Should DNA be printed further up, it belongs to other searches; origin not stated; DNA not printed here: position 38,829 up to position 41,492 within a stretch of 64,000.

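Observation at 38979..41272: Unusual domain fusion: DUF4419-like N-terminal domain + Hsp70/actin-fold ATPase-like C-terminal domain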

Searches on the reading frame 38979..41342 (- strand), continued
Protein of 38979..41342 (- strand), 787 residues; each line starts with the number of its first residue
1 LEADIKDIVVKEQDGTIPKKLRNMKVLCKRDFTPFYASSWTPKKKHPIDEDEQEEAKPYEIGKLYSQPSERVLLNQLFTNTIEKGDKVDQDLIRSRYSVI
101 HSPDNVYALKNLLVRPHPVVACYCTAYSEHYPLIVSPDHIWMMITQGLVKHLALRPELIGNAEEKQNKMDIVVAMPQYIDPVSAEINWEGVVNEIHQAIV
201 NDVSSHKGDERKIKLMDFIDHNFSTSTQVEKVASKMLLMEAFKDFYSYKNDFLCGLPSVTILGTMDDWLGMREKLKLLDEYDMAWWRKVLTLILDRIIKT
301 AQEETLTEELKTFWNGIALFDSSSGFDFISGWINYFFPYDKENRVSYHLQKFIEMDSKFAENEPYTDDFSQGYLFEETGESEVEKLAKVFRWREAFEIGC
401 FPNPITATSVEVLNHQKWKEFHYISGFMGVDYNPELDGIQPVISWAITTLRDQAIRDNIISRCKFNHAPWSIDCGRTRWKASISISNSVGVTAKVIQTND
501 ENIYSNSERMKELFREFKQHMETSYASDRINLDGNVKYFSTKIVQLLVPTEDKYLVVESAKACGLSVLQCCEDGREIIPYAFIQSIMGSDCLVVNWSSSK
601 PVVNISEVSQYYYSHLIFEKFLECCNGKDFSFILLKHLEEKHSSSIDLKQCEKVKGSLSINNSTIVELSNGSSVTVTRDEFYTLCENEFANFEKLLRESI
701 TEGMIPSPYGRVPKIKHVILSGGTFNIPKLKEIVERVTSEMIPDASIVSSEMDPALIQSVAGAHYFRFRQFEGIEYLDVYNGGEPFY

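Call 70: find_related_loci(query=A9, collection=genome_contigs, flank=6000)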
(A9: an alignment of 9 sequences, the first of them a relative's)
Query A9 (388 aa) in genome_contigs; peptide patterns used: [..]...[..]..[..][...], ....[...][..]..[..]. (x = any residue, [..] = any of these).
600 stretches matched a pattern (row limit reached: there are more); 584 encode a relative of the query (tblastn E <= 1e-3); the best 80 are kept; 80 distinct loci.
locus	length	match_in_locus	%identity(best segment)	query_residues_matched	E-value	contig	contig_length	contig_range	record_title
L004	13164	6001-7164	100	1-388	0e+0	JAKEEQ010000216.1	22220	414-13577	MAG: Chloroflexota bacterium isolate PMV_1.47 PMV_1.47.k101_862198, whole genome shotgun sequence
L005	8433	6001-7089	41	3-379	1e-86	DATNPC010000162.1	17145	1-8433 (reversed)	MAG TPA_asm: Allocoleopsis sp. isolate SMAG_U16471 k141_1418324, whole genome shotgun sequence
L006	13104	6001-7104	42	8-370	1e-83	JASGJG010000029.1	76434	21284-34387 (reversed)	MAG: Armatimonas sp. isolate 5N410 JMF-2111-06-0005.ont.bin.410_28, whole genome shotgun sequence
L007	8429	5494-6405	44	62-363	2e-80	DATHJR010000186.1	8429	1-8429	MAG TPA_asm: Gemmatimonadaceae bacterium isolate SMAG_U12557 k141_374971, whole genome shotgun sequence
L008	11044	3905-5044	39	1-384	8e-81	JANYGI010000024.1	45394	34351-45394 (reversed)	MAG: Byssovorax sp. isolate 341R_metabinner_12 341R_k141_84633, whole genome shotgun sequence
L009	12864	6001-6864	46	61-362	3e-80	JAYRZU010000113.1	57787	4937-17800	MAG: Anaerolineae bacterium isolate XM5_ASISGE4bin.12 k141_724677, whole genome shotgun sequence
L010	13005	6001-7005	39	3-363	4e-80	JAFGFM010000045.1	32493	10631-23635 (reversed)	MAG: Deltaproteobacteria bacterium isolate Zod_Metabat.1317 k87_1802068, whole genome shotgun sequence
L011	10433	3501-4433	46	68-366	6e-80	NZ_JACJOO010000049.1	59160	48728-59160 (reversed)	Leptolyngbya sp. FACHB-8 contig49, whole genome shotgun sequence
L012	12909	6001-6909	45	68-361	1e-79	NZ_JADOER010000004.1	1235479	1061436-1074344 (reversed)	Leptothoe kymatousa TAU-MAC 1615 scaffold18_cov385, whole genome shotgun sequence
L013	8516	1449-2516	39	1-370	3e-79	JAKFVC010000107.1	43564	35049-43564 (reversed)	MAG: Planctomycetaceae bacterium isolate D1_Bin_8 D1_0000714, whole genome shotgun sequence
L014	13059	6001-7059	39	1-368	2e-79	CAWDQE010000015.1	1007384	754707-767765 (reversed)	MAG: uncultured Planctomycetia bacterium isolate MFD01231.bin.2.20 genome assembly, contig: contig_6733, whole genome sh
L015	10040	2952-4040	39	3-361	1e-78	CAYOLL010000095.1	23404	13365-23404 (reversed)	MAG TPA_asm: uncultured Gemmatimonadota bacterium isolate binchicken_co186_292 genome assembly, contig: NODE_2491_length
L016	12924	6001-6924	40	55-361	6e-78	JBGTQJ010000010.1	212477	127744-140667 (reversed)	MAG: Saprospiraceae bacterium isolate WDNA11_bin.10.permissive NODE_10_length_212477_cov_12.281096, whole genome shotgun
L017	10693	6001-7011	38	6-361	4e-77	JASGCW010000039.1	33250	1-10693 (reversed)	MAG: Limnohabitans sp. isolate MAG20 NODE_610_length_33250_cov_20.940985, whole genome shotgun sequence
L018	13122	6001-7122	37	3-383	9e-77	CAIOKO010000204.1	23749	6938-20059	MAG: uncultured Schlesneria sp. isolate Umea2_bin-1599 genome assembly, contig: bin-1599:204/280, whole genome shotgun s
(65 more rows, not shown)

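Call 76: search_protein_families(library=pfam, alignment_id=A10, max_evalue=0.0001)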
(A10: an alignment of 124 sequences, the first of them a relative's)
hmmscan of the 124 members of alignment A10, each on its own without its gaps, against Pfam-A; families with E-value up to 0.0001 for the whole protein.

A. member 1, L004:4663-6045:- (461 aa): 0 families

B. families by the number of members that match (of 124 scanned): 147 families (the first 25 are shown)
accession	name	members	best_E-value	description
PF00561.26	Abhydrolase_1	3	1.6e-24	alpha/beta hydrolase fold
PF12697.13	Abhydrolase_6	3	8.8e-24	Alpha/beta hydrolase family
PF12146.15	Hydrolase_4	3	2.1e-15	Serine aminopeptidase, S33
PF00583.31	Acetyltransf_1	3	3.5e-15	Acetyltransferase (GNAT) family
PF13508.13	Acetyltransf_7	3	4.2e-11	Acetyltransferase (GNAT) domain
PF13673.13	Acetyltransf_10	3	3.1e-07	Acetyltransferase (GNAT) domain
PF13424.12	TPR_12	2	1.2e-41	Tetratricopeptide repeat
PF13360.13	PQQ_2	2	7.7e-29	Outer membrane protein assembly factor BamB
PF00515.34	TPR_1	2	2.7e-26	Tetratricopeptide repeat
PF07719.23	TPR_2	2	8.5e-26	Tetratricopeptide repeat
PF13374.12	TPR_10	2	3.4e-24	Tetratricopeptide repeat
PF13570.13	Beta-prop_ACSF4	2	3.5e-24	Beta-alanine-activating enzyme, beta-propeller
PF13181.12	TPR_8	2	1.5e-18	Tetratricopeptide repeat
PF13176.12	TPR_7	2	7.4e-15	Tetratricopeptide repeat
PF00156.33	Pribosyltran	2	4.8e-14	Phosphoribosyl transferase domain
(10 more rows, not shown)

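Call 92: list_cluster_members(proteins=[P0012, P0013, P0014, P0015, P0016, P0017, P0018, P0019, P0115, P0024])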
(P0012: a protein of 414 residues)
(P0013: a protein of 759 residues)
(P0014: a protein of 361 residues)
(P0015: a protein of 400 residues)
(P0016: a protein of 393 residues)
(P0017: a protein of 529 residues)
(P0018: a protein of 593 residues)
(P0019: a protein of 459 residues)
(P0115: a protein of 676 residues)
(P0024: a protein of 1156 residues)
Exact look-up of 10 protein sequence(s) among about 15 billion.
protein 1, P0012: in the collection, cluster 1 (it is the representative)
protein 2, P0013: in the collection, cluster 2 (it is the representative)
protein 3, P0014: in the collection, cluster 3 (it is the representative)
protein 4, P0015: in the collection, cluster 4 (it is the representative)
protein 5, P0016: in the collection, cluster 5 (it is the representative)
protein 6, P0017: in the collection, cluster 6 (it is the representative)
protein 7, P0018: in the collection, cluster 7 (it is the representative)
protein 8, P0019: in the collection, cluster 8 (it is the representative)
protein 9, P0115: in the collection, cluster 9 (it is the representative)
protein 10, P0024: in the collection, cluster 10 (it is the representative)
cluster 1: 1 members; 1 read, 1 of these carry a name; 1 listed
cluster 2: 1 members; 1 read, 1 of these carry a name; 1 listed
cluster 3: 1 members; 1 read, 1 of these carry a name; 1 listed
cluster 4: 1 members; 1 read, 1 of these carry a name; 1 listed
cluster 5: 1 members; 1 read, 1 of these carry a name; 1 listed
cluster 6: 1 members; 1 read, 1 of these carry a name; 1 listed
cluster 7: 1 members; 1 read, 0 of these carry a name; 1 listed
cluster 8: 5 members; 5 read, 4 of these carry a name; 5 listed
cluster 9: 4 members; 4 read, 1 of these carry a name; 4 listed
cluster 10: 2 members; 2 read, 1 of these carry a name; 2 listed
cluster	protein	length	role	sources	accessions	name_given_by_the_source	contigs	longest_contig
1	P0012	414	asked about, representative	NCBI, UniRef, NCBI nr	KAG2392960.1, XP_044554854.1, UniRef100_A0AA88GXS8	hypothetical protein C9374_009537 [Naegleria lovaniensis] | Uncharacterized protein n=1 Tax=Naegleria lovaniensis TaxID=51637 RepID=A0AA88GXS8_NAELO | uncharacterized protein C9374_009537 [Naegleria lovaniensis]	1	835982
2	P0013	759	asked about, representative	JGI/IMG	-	hypothetical protein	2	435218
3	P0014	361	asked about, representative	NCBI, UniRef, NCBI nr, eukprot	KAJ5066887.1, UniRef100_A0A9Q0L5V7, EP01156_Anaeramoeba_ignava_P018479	hypothetical protein M0811_03231 [Anaeramoeba ignava] | Uncharacterized protein n=1 Tax=Anaeramoeba ignava TaxID=1746090 RepID=A0A9Q0L5V7_ANAIG | Anaeramoba_ignava/a91890_47.p1 GENE.a91890_47~~a91890_47.p1 ORF type:complete len:362 ...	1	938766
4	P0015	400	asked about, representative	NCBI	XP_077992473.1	uncharacterized protein LOC144446555 isoform X2 [Glandiceps talaboti]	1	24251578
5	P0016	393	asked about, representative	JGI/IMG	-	hypothetical protein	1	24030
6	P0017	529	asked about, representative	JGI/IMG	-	hypothetical protein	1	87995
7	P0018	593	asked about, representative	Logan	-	-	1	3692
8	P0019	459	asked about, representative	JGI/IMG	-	hypothetical protein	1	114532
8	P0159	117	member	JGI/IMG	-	hypothetical protein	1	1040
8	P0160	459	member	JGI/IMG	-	hypothetical protein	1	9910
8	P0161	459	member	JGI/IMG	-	hypothetical protein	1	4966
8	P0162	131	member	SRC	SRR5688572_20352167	-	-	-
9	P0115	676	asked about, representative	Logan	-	-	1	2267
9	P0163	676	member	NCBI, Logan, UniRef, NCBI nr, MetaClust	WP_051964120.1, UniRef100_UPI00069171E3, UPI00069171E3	DUF4419 domain-containing protein [Deinococcus misasensis] | DUF4419 domain-containing protein n=1 Tax=Deinococcus misasensis TaxID=392413 ... | status=active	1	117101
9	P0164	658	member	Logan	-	-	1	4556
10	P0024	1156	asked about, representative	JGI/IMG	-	hypothetical protein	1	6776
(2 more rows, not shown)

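Call 94: search_protein_families(library=pfam, proteins=[P0002, P0001], max_evalue=1)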
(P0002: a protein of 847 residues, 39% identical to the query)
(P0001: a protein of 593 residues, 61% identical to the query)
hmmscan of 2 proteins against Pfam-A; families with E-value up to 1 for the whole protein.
P0002 (847 aa): 3 families
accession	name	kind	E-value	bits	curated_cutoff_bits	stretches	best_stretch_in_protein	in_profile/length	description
PF14388.11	DUF4419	-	1.3e-71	242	25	1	122-459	1-303/303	Domain of unknown function (DUF4419)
PF00012.26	HSP70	-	4.5e-09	35.5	20.6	1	680-784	256-363/599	Hsp70 protein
PF11104.14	PilM_2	-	0.062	12.7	27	1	715-788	245-314/340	Type IV pilus assembly protein PilM;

P0001 (593 aa): 3 families
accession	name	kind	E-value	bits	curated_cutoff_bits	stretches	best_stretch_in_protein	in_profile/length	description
PF14388.11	DUF4419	-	1.5e-63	215.5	25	1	96-401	1-271/303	Domain of unknown function (DUF4419)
PF00012.26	HSP70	-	1.4e-08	33.8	20.6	1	441-539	251-349/599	Hsp70 protein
PF16064.11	DUF4806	-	0.12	13.2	25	0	186-227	22-62/90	Domain of unknown function (DUF4806)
